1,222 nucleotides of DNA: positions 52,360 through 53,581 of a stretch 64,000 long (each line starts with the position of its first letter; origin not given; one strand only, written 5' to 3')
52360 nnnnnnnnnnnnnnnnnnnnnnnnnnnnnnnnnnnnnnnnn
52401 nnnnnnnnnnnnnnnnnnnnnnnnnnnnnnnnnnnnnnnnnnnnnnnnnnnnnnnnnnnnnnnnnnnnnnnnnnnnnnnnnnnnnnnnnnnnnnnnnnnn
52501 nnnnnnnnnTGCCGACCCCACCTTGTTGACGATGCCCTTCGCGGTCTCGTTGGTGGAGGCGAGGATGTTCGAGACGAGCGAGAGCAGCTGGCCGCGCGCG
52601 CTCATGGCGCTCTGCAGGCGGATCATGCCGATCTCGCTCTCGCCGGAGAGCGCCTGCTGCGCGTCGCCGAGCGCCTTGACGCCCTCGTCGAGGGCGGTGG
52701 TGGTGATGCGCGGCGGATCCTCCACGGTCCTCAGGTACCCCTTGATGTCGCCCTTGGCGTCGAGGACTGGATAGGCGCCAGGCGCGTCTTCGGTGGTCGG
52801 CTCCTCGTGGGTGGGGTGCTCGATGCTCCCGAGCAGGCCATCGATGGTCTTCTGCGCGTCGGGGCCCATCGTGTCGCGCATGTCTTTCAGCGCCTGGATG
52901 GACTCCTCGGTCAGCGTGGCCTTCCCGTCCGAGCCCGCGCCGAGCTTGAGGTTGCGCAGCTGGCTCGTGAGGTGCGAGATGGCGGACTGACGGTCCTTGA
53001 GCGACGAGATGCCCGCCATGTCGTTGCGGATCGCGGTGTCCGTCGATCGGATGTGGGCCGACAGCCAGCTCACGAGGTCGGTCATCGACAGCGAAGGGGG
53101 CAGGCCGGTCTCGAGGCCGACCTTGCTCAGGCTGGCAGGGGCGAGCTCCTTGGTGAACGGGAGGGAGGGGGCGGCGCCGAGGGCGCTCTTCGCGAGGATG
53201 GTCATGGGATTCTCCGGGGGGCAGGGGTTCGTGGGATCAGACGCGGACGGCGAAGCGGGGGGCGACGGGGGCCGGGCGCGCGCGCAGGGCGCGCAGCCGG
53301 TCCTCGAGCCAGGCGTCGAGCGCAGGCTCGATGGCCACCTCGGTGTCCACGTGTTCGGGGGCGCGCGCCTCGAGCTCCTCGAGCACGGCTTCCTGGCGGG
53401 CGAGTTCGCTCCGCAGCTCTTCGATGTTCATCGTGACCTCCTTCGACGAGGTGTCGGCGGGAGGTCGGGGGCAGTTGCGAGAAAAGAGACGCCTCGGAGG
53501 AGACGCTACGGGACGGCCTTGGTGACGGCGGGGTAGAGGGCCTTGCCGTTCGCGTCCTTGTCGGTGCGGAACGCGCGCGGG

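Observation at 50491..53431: Orphan lcrGVH-yopBD / pcrGVH-popBD-like type III translocon operon, miniaturised and with no injectisome genes nearby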

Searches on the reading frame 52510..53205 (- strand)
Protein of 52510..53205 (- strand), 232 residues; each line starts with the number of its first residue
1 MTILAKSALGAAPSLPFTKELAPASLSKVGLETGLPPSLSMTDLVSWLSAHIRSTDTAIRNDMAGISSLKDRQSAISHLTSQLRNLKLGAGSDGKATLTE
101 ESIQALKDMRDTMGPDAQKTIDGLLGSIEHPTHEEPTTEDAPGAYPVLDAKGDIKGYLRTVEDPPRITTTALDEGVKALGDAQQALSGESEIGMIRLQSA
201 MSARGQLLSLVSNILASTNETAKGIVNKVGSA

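Call 4: search_protein_families(library=pfam, max_evalue=1, proteins=[window:52510-53205:-])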
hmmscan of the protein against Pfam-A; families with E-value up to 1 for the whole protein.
window:52510-53205:- (232 aa): 1 family
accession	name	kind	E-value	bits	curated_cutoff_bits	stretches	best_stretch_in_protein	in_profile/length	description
PF00669.25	Flagellin_N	-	0.067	13.7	26.6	1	48-108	50-110/139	Bacterial flagellin N-terminal helical region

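Call 5: search_protein_families(library=ncbifam, max_evalue=1, proteins=[window:52510-53205:-])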
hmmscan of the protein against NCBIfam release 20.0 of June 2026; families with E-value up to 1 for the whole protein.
window:52510-53205:- (232 aa): 1 family
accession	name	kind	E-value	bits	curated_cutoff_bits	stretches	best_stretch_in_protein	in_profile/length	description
NF033885.1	conj_TraP_IncI1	equivalog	0.039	13.7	135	0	152-187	85-120/217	conjugal transfer protein TraP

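Call 18: search_solved_structures(query=A3, max_evalue=10, show_alignments=3)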
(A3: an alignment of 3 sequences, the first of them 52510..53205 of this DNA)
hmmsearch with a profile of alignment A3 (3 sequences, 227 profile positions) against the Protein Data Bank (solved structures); distinct sequences matched with E-value up to 10: 0.

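Call 28: find_homologous_proteins(query=window:52510-53205:-, max_evalue=10)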
Query window:52510-53205:- (232 aa): 8 proteins with E <= 10 among 622 candidates.
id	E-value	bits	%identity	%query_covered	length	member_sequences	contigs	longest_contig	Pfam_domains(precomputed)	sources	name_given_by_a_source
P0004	4.9e-140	482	100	100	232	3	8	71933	-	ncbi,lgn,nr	ncbi:MAG: hypothetical protein JNL79_01140 [Myxococcales bacterium]|nr:hypothetical protein [Myxococ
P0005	1.1e-122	425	91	100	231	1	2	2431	-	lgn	-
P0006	2.9e-111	388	82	100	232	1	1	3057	-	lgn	-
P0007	8.9e-106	370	80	100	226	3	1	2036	-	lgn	-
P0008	1.4e-101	356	77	100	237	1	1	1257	-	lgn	-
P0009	1.4e-67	245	58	100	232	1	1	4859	-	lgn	-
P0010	2.2e-66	242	58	100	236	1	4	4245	-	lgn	-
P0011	8.7e-62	226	58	99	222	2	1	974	-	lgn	-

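Call 42: search_protein_families(library=pfam, alignment_id=A8, max_evalue=10)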
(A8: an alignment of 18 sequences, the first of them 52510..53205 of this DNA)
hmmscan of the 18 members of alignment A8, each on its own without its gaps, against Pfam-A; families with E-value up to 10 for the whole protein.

A. member 1, window:52510-53205:- (232 aa): 1 family
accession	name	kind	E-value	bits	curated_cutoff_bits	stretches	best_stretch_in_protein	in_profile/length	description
PF00669.25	Flagellin_N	-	0.067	13.7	26.6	1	48-108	50-110/139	Bacterial flagellin N-terminal helical region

B. families by the number of members that match (of 18 scanned): 19 families
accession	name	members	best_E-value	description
PF09392.15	T3SS_needle_F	6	0.0013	Type III secretion needle MxiH, YscF, SsaG, EprI, PscF, EscF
PF04888.17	SseC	3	3.7e-05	Secretion system effector C (SseC) like family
PF24993.1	GNC1_N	3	0.041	Stalled ribosome sensor GCN1 N-terminal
PF00669.25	Flagellin_N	2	0.061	Bacterial flagellin N-terminal helical region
PF07769.19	PsiF_repeat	2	0.25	psiF repeat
PF17109.10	Goodbye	2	0.34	fungal STAND N-terminal Goodbye domain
PF19386.4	DUF5961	2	0.59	Family of unknown function (DUF5961)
PF22549.1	ARPP-2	1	0.0067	ARPP-2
PF09336.16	Vps4_C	1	0.029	Vps4 C terminal oligomerisation domain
PF00764.25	Arginosuc_synth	1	0.031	Arginosuccinate synthase N-terminal HUP domain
PF11932.13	DUF3450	1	0.081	Protein of unknown function (DUF3450)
PF14389.11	Lzipper-MIP1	1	0.1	Leucine-zipper of ternary complex factor MIP1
PF12552.13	DUF3741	1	0.13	Protein of unknown function (DUF3741)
PF03936.21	Terpene_synth_C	1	0.22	Terpene synthase family, metal binding domain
PF21721.2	Gp38_N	1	0.23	Phage tail fibre adhesin Gp38 N-terminal domain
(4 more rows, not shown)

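Call 43: predict_structure(alignment_id=A7)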
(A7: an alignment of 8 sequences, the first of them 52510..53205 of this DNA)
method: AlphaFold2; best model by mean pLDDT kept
length: 232 residues; sequences in the alignment: 8
mean_pLDDT: 75.5   pTM: 0.52
mean pLDDT of the five models: 75.5, 74.0, 73.6, 73.3, 72.9
residues with pLDDT >= 90: 17; 70-90: 168; 50-70: 10; < 50: 37
segments of 3 or more residues with pLDDT < 50: 1-32, 34-36
pLDDT, mean of each block of 10 residues (from residue 1): 28 30 37 48 75 83 85 88 86 84 86 83 89 87 87 89 87 91 86 83 80 77 70 56
secondary structure, 60 per line:
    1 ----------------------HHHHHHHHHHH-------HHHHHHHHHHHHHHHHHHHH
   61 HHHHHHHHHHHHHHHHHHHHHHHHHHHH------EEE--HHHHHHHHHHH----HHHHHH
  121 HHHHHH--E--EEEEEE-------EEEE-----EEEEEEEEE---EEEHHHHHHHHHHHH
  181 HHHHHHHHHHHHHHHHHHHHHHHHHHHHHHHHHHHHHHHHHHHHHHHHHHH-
elements in order: H23-33 H41-88 E95-97 H100-110 H115-126 E132-137 E145-148 E154-162 E166-168 H169-231

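Call 46: fold_search(model_id=the predicted structure, library=pdb)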
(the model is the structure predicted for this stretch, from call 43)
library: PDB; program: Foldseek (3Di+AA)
matches with E <= 10: 690; with E <= 0.001: 0
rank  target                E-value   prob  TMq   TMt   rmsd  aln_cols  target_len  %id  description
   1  8v5e_A                1.4e-03  1.00  0.44  0.51  16.7       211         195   12  IpaD (122-321) Pi-helix Mutant (delta Q148) Bound to Deoxycholate (released 2024-08-21)
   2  8v7q_B                2.3e-03  0.95  0.28  0.33  18.4       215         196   17  IpaD (122-321) Pi-helix Mutant (delta Q148) Apo Structure (released 2024-08-21)
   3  8v7q_C                2.4e-03  0.95  0.29  0.34  18.3       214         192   15  IpaD (122-321) Pi-helix Mutant (delta Q148) Apo Structure (released 2024-08-21)
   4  8v7s_B                4.0e-03  1.00  0.42  0.48  16.0       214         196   14  IpaD (122-321) Apo Structure (released 2024-08-21)
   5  8v7q_D                4.5e-03  1.00  0.43  0.51  17.1       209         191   11  IpaD (122-321) Pi-helix Mutant (delta Q148) Apo Structure (released 2024-08-21)
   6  8v5c_A                5.7e-03  1.00  0.43  0.48  17.2       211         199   12  IpaD (122-321) Bound to Deoxycholate (released 2024-08-21)
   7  8v7q_A                6.1e-03  1.00  0.43  0.51  16.4       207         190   11  IpaD (122-321) Pi-helix Mutant (delta Q148) Apo Structure (released 2024-08-21)
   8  7rhl_A                6.4e-03  0.35  0.15  0.08  35.7       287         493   11  Cryo-EM structure of human rod Apo CNGA1/B1 channel with CLZ coiled coil (released 2021-11-03)
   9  3r9v_A                9.3e-03  0.99  0.42  0.48  16.2       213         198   13  Cocrystal Structure of Proteolytically Truncated Form of IpaD from Shigella flexneri Bound to Deoxycholate (released 2011-12-07)
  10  2jaa_B                1.4e-02  0.98  0.39  0.49  15.7       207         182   13  SeMet substituted Shigella Flexneri Ipad (released 2006-11-30)
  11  9p7r_A1               1.7e-02  0.80  0.32  0.22  17.7       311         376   14  In situ structure of the sheathed FlaB flagellar filament in Vibrio cholerae (released 2025-09-24)
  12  5knc_G                2.3e-02  0.57  0.24  0.27  20.3       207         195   12  Crystal structure of the 3 ADP-bound V1 complex (released 2016-11-02)
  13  3vr4_G                2.8e-02  0.66  0.25  0.31  16.6       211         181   10  Crystal structure of Enterococcus hirae V1-ATPase [eV1] (released 2013-01-16)
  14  3k8v_B                3.0e-02  0.99  0.51  0.38  10.7       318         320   10  Crysatl structure of a bacterial cell-surface flagellin N20C20 (released 2010-10-06)
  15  3k8v_A                3.0e-02  0.99  0.49  0.37  10.2       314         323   10  Crysatl structure of a bacterial cell-surface flagellin N20C20 (released 2010-10-06)
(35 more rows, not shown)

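Call 51: search_protein_families(library=pfam, max_evalue=10, proteins=[P0005, P0006, P0007, P0008, P0009, P0010, P0011])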
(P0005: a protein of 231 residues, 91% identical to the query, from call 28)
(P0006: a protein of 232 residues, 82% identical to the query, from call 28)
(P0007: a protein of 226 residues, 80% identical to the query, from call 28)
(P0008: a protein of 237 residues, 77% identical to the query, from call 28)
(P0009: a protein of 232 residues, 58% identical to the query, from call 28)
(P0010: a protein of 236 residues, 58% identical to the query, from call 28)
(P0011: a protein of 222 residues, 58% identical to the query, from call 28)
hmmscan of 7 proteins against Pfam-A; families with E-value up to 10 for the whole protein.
P0005 (231 aa): 1 family
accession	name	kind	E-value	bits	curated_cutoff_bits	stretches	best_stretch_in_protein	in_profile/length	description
PF00669.25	Flagellin_N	-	0.061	13.8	26.6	1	48-108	50-110/139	Bacterial flagellin N-terminal helical region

P0006 (232 aa): 1 family
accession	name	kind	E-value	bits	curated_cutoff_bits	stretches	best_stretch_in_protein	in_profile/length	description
PF09392.15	T3SS_needle_F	-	0.088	13.4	29.4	1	177-229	17-71/71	Type III secretion needle MxiH, YscF, SsaG, EprI, PscF, EscF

P0007 (226 aa): 1 family
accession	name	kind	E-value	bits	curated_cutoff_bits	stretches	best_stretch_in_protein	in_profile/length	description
PF09392.15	T3SS_needle_F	-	0.048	14.3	29.4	1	171-223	17-71/71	Type III secretion needle MxiH, YscF, SsaG, EprI, PscF, EscF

P0008 (237 aa): 2 families
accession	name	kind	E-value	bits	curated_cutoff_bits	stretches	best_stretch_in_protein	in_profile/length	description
PF09392.15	T3SS_needle_F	-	0.11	13.2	29.4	1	182-234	17-71/71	Type III secretion needle MxiH, YscF, SsaG, EprI, PscF, EscF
PF12552.13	DUF3741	-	0.13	12.7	24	1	92-113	5-26/45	Protein of unknown function (DUF3741)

P0009 (232 aa): 3 families
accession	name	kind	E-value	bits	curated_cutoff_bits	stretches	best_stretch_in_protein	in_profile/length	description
PF09392.15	T3SS_needle_F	-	0.0013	19.3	29.4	1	174-230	13-71/71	Type III secretion needle MxiH, YscF, SsaG, EprI, PscF, EscF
PF24993.1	GNC1_N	-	0.11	12.7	26.3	1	19-73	59-110/134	Stalled ribosome sensor GCN1 N-terminal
PF11945.13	WASH_WAHD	-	0.24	11.2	24.2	1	13-50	237-274/292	WAHD domain of WASH complex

P0010 (236 aa): 4 families
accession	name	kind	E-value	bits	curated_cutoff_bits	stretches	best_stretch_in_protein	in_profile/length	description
PF09392.15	T3SS_needle_F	-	0.0014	19.2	29.4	1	180-234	15-71/71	Type III secretion needle MxiH, YscF, SsaG, EprI, PscF, EscF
PF22549.1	ARPP-2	-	0.0067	16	27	1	128-194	182-248/278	ARPP-2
PF09336.16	Vps4_C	-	0.029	14.8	21.3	1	135-155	1-21/61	Vps4 C terminal oligomerisation domain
PF24993.1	GNC1_N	-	0.041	14.1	26.3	1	19-71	59-108/134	Stalled ribosome sensor GCN1 N-terminal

P0011 (222 aa): 2 families
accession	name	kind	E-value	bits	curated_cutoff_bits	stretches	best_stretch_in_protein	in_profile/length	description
PF09392.15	T3SS_needle_F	-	0.0013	19.3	29.4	1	166-220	15-71/71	Type III secretion needle MxiH, YscF, SsaG, EprI, PscF, EscF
PF24993.1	GNC1_N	-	0.21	11.8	26.3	1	18-68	59-106/134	Stalled ribosome sensor GCN1 N-terminal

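Call 60: find_encoding_contigs(protein=P0004, flank=10000, max_places=8)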
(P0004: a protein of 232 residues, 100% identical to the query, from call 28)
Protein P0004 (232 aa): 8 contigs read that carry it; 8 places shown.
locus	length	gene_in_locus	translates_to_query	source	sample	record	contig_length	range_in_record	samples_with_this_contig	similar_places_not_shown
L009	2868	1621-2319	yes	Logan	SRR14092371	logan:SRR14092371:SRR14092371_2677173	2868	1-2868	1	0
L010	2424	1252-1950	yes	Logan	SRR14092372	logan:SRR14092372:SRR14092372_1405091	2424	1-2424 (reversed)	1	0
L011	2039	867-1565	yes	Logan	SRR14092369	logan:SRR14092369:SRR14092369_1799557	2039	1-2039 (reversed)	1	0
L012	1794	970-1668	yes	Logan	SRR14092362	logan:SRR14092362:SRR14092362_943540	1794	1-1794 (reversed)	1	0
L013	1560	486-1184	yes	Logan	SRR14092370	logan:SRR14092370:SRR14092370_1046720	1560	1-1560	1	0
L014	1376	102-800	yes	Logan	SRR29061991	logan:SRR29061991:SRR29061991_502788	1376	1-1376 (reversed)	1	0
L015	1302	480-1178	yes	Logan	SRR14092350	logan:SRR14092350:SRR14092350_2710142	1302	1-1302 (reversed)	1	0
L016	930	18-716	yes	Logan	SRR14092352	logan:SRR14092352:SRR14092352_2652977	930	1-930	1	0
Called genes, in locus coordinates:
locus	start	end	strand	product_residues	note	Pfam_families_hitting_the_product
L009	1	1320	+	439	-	?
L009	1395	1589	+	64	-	-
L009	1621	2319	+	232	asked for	-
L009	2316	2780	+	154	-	PF13176:TPR_7 (faint), PF13428:TPR_14 (faint), PF13432:TPR_16 (weak), PF12688:TPR_5 (weak), PF14559:TPR_19 (weak)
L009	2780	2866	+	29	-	?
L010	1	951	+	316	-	?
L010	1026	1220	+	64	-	-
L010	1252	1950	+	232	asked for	-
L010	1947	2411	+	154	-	PF13176:TPR_7 (faint), PF13428:TPR_14 (faint), PF13432:TPR_16 (weak), PF12688:TPR_5 (weak), PF14559:TPR_19 (weak)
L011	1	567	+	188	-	?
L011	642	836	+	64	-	-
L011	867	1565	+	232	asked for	-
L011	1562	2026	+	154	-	PF13176:TPR_7 (faint), PF13428:TPR_14 (faint), PF13432:TPR_16 (weak), PF12688:TPR_5 (weak), PF14559:TPR_19 (weak)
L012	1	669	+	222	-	?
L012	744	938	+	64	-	-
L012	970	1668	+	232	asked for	-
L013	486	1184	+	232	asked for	-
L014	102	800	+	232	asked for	-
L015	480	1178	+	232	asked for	-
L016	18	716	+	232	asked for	-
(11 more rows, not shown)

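Call 76: find_related_loci(query=A7, collection=metagenome_contigs, flank=10000)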
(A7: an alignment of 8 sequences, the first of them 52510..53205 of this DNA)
Query A7 (232 aa) in metagenome_contigs; peptide patterns used: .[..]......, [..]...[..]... (x = any residue, [..] = any of these).
252 stretches matched a pattern; 1 encode a relative of the query (tblastn E <= 1e-3); 1 distinct loci.
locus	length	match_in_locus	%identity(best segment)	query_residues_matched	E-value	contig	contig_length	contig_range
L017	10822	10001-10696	96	1-232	2e-147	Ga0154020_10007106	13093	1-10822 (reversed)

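Call 100: search_solved_structures(query=A12, max_evalue=10, show_alignments=3)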
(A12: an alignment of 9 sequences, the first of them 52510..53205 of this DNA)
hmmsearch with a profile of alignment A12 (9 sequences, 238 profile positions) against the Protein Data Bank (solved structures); distinct sequences matched with E-value up to 10: 6.
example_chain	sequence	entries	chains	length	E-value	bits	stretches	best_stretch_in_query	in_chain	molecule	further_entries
3efg_A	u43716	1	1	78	0.086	16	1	51-119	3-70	Protein slyX homolog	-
8ec3_A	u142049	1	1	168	0.13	15.4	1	52-191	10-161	Fibronectin-binding protein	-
7dhw_A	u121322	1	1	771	0.35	14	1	60-158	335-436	Motor domain of myosin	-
5tgw_A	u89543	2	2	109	0.67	13.1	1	83-136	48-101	PS1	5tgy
9jqx_B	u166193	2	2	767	1.5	12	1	56-124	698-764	Gamma-aminobutyric acid type B receptor subunit 2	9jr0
7jh6_A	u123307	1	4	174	2.3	11.4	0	99-139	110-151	Two-domain di-Zn(II) and porphyrin-binding protein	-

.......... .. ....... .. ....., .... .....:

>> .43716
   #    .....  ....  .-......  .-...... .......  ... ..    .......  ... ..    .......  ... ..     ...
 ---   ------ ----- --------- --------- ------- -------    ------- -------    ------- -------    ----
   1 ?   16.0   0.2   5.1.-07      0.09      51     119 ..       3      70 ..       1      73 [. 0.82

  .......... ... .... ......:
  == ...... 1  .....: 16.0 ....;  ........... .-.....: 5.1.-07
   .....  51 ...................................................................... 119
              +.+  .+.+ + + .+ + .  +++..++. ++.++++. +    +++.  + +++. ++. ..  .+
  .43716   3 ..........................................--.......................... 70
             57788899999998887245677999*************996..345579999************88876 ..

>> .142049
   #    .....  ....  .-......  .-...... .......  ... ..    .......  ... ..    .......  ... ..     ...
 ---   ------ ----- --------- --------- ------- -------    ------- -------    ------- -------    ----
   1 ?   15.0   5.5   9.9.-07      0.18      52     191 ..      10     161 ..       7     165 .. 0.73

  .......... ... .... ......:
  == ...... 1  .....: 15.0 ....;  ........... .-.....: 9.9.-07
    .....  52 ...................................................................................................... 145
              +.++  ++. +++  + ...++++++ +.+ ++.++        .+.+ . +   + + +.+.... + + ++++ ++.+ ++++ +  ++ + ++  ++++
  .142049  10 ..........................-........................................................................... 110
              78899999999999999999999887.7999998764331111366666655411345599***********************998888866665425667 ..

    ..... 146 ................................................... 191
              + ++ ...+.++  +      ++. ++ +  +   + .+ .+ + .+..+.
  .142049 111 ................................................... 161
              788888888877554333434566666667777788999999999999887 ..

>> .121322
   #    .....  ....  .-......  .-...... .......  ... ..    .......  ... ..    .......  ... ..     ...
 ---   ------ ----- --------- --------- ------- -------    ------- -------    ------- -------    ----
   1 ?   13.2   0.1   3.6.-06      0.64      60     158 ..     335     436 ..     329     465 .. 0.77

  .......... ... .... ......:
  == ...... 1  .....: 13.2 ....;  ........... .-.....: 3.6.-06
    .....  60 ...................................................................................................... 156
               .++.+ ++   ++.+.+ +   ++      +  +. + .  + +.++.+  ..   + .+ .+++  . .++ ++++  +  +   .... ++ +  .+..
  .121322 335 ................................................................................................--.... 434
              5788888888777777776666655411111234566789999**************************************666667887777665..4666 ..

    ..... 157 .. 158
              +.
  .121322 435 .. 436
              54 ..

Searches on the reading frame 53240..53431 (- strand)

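Call 4: search_protein_families(library=pfam, max_evalue=1, proteins=[window:53240-53431:-])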
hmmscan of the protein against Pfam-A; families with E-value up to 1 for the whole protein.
window:53240-53431:- (64 aa): 0 families

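Call 5: search_protein_families(library=ncbifam, max_evalue=1, proteins=[window:53240-53431:-])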
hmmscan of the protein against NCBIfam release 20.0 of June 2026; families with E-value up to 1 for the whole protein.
window:53240-53431:- (64 aa): 1 family
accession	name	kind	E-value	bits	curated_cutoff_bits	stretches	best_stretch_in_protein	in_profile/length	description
NF002750.0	PRK02793.1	equivalog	0.49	10.6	103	0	3-31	10-37/72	phi X174 lysis protein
